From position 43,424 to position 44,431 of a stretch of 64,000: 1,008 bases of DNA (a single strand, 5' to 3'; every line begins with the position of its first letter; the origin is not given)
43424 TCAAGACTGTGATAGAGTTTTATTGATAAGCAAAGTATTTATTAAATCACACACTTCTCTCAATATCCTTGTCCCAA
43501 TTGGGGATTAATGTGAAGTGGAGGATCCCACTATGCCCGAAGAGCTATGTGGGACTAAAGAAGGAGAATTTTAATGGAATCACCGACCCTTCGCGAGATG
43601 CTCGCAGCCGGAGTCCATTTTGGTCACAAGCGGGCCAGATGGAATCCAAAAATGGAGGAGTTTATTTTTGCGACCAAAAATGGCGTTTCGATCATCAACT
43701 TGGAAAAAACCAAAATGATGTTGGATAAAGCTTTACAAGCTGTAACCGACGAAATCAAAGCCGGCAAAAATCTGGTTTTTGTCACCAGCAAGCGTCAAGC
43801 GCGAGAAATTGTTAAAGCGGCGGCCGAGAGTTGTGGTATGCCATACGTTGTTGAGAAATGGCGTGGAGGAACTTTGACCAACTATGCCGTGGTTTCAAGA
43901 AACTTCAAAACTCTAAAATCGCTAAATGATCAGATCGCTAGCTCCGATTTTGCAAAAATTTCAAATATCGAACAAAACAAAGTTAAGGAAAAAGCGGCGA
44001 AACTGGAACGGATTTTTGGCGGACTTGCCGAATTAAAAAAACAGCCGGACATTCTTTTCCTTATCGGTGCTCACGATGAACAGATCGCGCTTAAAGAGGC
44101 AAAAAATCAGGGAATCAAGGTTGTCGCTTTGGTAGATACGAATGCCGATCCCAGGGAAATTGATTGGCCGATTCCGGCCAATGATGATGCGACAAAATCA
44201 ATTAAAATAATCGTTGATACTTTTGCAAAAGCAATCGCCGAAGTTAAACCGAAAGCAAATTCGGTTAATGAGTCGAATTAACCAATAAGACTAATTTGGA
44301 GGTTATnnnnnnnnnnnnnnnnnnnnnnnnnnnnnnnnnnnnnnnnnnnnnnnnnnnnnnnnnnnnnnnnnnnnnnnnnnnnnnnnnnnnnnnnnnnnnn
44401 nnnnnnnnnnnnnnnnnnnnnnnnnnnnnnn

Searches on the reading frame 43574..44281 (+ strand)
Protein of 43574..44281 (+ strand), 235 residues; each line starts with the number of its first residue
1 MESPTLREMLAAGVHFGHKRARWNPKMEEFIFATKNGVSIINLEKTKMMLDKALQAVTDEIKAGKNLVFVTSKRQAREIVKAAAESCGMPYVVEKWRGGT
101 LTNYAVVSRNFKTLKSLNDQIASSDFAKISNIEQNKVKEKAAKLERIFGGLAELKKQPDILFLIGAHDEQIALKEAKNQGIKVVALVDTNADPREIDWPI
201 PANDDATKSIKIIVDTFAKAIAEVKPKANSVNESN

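Call 52: search_protein_families(library=pfam, proteins=[window:43574-44281:+], max_evalue=0.0001)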
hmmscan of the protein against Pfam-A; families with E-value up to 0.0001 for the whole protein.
window:43574-44281:+ (235 aa): 1 family
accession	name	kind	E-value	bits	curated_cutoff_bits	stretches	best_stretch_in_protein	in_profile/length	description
PF00318.25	Ribosomal_S2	-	1.1e-74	250.8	26.1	1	9-223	1-215/216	Ribosomal protein S2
